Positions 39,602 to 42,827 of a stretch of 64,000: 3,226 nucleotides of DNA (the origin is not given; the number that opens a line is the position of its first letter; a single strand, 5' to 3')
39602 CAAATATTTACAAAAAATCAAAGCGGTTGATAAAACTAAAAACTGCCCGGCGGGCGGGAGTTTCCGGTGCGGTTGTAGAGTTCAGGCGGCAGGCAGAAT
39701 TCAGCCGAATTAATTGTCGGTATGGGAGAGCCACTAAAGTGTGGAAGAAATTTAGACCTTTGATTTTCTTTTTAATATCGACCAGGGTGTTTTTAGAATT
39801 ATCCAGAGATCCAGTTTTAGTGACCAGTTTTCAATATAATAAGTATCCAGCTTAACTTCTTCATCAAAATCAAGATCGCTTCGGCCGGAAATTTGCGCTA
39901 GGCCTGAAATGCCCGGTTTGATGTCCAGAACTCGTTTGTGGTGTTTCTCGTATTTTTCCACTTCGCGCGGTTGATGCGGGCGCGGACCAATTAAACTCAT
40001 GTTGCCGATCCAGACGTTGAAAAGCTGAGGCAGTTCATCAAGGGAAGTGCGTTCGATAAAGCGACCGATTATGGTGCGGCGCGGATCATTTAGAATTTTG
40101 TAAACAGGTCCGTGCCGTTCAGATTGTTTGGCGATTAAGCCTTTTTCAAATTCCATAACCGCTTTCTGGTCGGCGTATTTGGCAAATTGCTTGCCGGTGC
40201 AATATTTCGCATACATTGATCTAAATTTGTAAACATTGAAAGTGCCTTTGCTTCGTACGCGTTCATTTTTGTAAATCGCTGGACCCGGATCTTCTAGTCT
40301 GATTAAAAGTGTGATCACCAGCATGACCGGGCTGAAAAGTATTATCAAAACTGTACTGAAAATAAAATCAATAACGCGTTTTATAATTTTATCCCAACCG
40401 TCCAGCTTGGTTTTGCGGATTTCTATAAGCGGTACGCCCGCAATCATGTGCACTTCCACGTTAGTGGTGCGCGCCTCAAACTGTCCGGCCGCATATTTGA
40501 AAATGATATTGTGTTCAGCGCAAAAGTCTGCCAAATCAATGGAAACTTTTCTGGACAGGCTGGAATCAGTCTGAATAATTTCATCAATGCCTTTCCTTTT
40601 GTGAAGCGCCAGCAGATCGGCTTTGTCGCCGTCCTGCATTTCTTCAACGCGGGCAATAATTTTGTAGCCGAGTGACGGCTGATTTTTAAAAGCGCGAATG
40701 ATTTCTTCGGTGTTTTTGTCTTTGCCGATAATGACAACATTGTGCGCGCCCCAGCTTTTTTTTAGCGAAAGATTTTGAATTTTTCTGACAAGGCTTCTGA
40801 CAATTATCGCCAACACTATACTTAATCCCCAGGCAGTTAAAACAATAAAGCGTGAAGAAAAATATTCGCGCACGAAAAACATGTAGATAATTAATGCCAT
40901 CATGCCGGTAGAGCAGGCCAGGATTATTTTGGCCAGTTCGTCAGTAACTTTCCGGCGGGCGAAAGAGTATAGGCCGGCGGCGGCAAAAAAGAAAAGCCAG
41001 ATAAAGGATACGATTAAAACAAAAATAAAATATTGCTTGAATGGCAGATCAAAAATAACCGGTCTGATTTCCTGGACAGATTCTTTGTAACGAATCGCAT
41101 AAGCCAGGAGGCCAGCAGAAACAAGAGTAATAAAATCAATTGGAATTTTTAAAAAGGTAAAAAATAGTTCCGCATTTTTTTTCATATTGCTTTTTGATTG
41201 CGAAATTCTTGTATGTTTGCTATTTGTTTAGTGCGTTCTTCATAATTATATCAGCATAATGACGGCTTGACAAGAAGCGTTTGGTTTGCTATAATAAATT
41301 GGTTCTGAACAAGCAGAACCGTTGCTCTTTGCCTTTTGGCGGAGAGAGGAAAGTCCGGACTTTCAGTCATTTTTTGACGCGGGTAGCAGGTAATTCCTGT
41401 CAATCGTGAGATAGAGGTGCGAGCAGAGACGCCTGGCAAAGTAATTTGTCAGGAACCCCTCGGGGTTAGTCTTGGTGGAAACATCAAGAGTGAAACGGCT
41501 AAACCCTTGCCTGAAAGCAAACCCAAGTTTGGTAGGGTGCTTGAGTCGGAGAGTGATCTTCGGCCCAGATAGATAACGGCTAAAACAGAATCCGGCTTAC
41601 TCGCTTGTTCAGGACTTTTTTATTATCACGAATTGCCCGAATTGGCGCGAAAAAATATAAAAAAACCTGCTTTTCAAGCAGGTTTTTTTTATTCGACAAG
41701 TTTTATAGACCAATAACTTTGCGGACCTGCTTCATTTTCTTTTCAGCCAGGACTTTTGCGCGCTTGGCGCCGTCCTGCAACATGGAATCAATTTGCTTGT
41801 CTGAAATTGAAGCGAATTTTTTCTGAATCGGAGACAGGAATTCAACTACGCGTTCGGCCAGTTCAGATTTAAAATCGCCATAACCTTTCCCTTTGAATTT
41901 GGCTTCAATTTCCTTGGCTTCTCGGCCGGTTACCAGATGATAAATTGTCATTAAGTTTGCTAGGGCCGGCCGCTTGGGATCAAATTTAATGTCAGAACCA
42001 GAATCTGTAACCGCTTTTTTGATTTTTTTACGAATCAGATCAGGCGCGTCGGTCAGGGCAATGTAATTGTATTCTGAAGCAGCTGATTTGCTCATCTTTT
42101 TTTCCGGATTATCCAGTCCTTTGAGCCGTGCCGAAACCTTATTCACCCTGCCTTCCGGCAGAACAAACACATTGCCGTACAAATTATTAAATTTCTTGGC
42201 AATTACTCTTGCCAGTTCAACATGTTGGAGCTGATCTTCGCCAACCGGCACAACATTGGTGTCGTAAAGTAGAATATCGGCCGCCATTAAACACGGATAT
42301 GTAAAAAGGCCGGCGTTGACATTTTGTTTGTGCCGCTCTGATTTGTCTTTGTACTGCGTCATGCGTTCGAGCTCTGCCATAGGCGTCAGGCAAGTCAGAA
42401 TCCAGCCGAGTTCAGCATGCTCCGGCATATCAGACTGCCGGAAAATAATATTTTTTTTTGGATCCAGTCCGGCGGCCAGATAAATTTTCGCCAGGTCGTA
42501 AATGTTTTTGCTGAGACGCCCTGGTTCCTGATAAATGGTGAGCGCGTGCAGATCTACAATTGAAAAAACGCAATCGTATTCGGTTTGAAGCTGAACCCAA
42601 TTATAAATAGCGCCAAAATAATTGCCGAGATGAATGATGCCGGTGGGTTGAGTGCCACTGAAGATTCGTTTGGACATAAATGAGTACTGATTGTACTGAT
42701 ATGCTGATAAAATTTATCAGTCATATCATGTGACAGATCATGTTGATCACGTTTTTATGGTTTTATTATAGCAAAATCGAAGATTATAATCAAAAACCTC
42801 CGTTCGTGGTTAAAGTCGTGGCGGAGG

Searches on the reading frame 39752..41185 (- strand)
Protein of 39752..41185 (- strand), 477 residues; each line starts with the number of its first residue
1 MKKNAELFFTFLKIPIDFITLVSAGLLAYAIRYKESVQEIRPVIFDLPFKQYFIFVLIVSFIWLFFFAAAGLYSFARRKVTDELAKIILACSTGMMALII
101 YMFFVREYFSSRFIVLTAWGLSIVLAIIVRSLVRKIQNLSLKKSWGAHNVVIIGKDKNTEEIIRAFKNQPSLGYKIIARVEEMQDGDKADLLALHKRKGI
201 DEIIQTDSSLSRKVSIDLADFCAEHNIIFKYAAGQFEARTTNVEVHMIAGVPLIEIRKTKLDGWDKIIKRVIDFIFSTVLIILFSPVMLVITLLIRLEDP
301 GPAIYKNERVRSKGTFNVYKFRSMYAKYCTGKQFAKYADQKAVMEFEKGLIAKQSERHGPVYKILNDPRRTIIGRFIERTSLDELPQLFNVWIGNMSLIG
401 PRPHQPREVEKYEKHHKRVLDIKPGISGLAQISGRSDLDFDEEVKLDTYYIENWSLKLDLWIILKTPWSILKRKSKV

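Call 8: search_protein_families(library=pfam, proteins=[window:39752-41185:-], max_evalue=0.01)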
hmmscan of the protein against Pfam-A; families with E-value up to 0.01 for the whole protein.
window:39752-41185:- (477 aa): 2 families
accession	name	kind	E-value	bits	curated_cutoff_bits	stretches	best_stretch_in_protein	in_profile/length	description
PF02397.22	Bac_transf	-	4.5e-58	196.2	27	1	269-471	1-178/179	Bacterial sugar transferase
PF13727.12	CoA_binding_3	-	3e-09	37.6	25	1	69-186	2-116/175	CoA-binding domain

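Call 9: search_protein_families(library=ncbifam, proteins=[window:39752-41185:-], max_evalue=0.01)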
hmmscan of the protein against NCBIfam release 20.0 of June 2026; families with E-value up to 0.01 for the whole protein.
window:39752-41185:- (477 aa): 11 families
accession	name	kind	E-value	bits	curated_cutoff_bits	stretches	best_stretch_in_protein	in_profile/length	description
TIGR03025.1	EPS_sugtrans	subfamily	5.7e-115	385.1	295.55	1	16-474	2-442/445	exopolysaccharide biosynthesis polyprenyl glycosylphosphotransferase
TIGR03023.1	WcaJ_sugtrans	equivalog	3.7e-97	326.4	410.75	2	16-329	2-324/453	undecaprenyl-phosphate glucose phosphotransferase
TIGR03022.1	WbaP_sugtrans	subfamily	3e-92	310.2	403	1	16-474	4-453/456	undecaprenyl-phosphate galactose phosphotransferase WbaP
TIGR03013.1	EpsB_2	subfamily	4e-55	187.7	393.35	2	353-468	313-434/443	TIGR03013 family XrtA/PEP-CTERM system glycosyltransferase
NF052601.1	undeca_RfbP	equivalog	5.4e-54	183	330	1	265-468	41-233/244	undecaprenyl-phosphate galactose phosphotransferase family protein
NF041877.1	EPS_EpsZ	equivalog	3.1e-50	171.2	800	1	52-467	41-449/459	exopolysaccharide biosynthesis polyisoprenyl-phosphate hexose-1-phosphate transferase EpsZ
NF011751.0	PRK15204.1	equivalog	1.5e-48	165.6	907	1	17-474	21-473/476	undecaprenyl-phosphate galactose phosphotransferase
NF007518.0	PRK10124.1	equivalog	2.3e-48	165.1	684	1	48-466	43-453/464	undecaprenyl-phosphate glucose phosphotransferase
NF050817.1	PolSacchBiosHfsE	equivalog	1.4e-37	129.5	750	1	243-472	246-461/467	polysaccharide biosynthesis protein HfsE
NF045514.1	glycotran_HepC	equivalog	3.7e-21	75.4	140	1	263-404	111-212/220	heterocyst development glycosyltransferase HepC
NF052499.1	MnslTaseMT1671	equivalog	0.0059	15.1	900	1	41-139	254-357/523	mannosyltransferase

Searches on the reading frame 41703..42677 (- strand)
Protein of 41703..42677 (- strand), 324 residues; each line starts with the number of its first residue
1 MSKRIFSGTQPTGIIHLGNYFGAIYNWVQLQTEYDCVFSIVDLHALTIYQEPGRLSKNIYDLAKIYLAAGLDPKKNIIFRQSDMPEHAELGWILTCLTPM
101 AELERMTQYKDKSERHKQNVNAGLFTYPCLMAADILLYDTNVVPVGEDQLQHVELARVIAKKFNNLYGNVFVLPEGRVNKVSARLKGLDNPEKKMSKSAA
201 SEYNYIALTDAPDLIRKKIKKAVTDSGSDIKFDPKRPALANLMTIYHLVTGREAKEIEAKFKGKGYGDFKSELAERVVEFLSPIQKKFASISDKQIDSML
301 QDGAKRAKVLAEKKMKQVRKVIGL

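Call 8: search_protein_families(library=pfam, proteins=[window:41703-42677:-], max_evalue=0.01)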
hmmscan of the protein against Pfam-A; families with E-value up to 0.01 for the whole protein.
window:41703-42677:- (324 aa): 1 family
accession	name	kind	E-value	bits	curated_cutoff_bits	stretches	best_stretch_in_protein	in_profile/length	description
PF00579.31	tRNA-synt_1b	-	1.3e-75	254.9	21.1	1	4-281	7-291/292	tRNA synthetases class I (W and Y)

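Call 9: search_protein_families(library=ncbifam, proteins=[window:41703-42677:-], max_evalue=0.01)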
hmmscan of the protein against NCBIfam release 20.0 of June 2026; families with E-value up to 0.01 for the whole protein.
window:41703-42677:- (324 aa): 10 families
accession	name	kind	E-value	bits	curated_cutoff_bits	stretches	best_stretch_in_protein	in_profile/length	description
TIGR00233.1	trpS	equivalog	1.1e-107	360.2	176.75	1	1-324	1-328/328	tryptophan--tRNA ligase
NF009207.0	PRK12556.1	equivalog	2.6e-78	263.2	479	1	3-324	4-331/332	tryptophan--tRNA ligase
NF008923.0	PRK12284.1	equivalog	1.1e-73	248.6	597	1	1-324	1-331/431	tryptophan--tRNA ligase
NF008922.0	PRK12283.1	equivalog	3.2e-72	243.6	572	2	2-169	3-173/400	tryptophan--tRNA ligase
NF008925.0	PRK12285.1-2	equivalog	9.7e-19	67.5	451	1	5-294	65-356/365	tryptophan--tRNA ligase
NF006330.0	PRK08560.1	equivalog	1.1e-15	57.6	220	1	3-222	33-248/342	tyrosine--tRNA ligase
NF008927.0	PRK12285.1-4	equivalog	9.2e-14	51.2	478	1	4-305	75-376/385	tryptophan--tRNA ligase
NF008926.0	PRK12285.1-3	equivalog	1.2e-13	50.7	320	2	5-165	68-230/429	tryptophan--tRNA ligase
TIGR00234.1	tyrS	equivalog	4.7e-10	39.1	113.8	1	4-303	37-366/406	tyrosine--tRNA ligase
NF008928.0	PRK12285.1-5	equivalog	2.3e-07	29.7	891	1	5-163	95-252/530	tryptophan--tRNA ligase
